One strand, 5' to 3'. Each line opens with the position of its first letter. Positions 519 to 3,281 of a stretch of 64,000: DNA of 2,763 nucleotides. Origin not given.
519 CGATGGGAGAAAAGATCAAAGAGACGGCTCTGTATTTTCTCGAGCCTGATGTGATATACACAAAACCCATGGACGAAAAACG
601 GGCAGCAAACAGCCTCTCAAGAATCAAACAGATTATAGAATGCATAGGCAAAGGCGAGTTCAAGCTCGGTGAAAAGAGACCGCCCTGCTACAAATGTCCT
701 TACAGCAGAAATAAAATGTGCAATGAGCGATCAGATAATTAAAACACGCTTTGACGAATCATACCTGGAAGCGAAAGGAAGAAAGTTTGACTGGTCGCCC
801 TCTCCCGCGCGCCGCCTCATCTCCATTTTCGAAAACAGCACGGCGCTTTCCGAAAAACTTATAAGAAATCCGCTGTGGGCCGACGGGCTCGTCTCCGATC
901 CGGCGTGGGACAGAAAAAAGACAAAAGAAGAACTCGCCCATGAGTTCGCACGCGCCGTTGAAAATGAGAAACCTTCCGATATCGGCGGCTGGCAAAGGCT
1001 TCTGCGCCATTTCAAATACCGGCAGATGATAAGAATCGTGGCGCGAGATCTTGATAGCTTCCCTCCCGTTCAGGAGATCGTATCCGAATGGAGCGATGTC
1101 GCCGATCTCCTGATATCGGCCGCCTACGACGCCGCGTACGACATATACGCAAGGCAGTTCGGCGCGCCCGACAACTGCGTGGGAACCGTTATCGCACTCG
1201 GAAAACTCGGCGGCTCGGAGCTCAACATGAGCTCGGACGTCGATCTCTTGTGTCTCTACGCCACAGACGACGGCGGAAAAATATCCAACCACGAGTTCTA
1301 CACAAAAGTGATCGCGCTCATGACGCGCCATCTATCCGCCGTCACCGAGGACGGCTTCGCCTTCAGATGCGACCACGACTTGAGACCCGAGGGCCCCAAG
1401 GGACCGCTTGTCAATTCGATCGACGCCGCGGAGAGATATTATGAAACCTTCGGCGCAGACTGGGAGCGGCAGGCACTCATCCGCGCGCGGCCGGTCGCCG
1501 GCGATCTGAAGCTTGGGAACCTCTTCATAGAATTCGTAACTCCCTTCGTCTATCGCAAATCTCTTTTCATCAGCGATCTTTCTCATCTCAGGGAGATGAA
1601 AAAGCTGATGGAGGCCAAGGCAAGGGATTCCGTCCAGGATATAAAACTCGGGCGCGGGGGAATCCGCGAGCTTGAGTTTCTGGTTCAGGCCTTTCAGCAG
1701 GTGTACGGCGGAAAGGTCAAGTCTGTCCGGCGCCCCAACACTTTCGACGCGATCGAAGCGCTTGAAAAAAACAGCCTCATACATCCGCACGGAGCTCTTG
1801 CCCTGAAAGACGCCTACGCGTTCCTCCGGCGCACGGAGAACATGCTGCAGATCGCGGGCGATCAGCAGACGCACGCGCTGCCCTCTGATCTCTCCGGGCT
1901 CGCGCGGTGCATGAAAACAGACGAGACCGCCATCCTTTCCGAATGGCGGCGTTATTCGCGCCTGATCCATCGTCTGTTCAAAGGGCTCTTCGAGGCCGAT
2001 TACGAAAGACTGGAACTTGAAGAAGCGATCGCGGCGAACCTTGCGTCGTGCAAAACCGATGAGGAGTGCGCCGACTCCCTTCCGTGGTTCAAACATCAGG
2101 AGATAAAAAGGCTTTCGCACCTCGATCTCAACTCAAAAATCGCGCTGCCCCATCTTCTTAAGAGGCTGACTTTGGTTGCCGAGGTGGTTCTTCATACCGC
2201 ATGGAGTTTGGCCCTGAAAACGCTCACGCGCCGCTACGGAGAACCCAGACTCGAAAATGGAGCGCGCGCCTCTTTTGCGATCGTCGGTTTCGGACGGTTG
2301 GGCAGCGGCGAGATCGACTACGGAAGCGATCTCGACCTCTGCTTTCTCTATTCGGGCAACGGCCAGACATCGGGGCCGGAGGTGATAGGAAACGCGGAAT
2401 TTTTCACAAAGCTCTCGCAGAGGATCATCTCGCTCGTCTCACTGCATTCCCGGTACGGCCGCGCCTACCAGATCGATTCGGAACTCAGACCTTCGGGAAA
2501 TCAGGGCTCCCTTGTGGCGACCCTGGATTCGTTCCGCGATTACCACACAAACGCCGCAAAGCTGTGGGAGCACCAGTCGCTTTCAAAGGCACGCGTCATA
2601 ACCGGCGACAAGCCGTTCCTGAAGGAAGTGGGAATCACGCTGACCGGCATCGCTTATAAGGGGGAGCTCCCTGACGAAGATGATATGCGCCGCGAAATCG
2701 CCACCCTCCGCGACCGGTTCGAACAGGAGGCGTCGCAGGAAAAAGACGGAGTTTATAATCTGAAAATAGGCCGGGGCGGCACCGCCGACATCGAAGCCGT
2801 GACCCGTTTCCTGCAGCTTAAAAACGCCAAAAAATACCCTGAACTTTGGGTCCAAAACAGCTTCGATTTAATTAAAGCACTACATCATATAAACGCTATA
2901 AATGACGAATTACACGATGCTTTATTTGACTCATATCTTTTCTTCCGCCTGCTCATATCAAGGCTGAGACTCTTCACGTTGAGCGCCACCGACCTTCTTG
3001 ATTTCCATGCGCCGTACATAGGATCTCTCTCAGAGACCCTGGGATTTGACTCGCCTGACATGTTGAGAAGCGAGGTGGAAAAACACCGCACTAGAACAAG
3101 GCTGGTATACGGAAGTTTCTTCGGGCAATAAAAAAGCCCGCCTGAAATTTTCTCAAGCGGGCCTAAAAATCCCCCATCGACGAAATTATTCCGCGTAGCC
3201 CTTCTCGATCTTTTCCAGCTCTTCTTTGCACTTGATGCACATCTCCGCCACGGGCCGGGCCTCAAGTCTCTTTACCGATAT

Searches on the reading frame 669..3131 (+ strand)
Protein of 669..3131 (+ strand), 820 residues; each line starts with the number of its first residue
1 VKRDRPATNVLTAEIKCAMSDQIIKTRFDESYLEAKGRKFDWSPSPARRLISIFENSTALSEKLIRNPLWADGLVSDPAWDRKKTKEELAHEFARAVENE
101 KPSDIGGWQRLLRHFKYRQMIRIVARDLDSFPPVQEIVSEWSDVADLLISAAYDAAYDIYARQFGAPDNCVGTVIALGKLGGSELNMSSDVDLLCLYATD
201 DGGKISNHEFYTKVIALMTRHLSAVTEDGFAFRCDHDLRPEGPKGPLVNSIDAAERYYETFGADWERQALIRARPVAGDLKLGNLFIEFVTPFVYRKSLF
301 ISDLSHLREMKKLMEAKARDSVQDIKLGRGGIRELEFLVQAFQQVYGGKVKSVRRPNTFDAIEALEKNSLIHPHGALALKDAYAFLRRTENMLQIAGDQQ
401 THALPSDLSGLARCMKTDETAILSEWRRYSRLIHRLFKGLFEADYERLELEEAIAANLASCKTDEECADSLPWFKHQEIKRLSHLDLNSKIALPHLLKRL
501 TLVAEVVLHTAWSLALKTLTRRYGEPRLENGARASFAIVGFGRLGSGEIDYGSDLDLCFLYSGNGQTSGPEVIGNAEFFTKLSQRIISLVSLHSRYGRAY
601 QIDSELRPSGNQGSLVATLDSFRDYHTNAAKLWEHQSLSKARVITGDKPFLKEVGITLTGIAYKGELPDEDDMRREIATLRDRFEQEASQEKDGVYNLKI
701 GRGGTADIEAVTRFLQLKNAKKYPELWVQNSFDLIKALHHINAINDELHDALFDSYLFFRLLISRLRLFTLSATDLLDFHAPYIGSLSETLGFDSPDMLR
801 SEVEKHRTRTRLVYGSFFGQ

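Call 82: search_protein_families(library=pfam, proteins=[window:669-3131:+], max_evalue=0.00001)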
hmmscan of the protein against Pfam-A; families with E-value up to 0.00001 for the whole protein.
window:669-3131:+ (820 aa): 2 families
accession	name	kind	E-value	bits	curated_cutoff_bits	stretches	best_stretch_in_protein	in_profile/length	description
PF03710.21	GlnE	-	1.3e-107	359.3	24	2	49-284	3-247/252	Glutamate-ammonia ligase adenylyltransferase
PF08335.16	GlnD_UR_UTase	-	9.5e-32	110.4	21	2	319-440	22-140/141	GlnD PII-uridylyltransferase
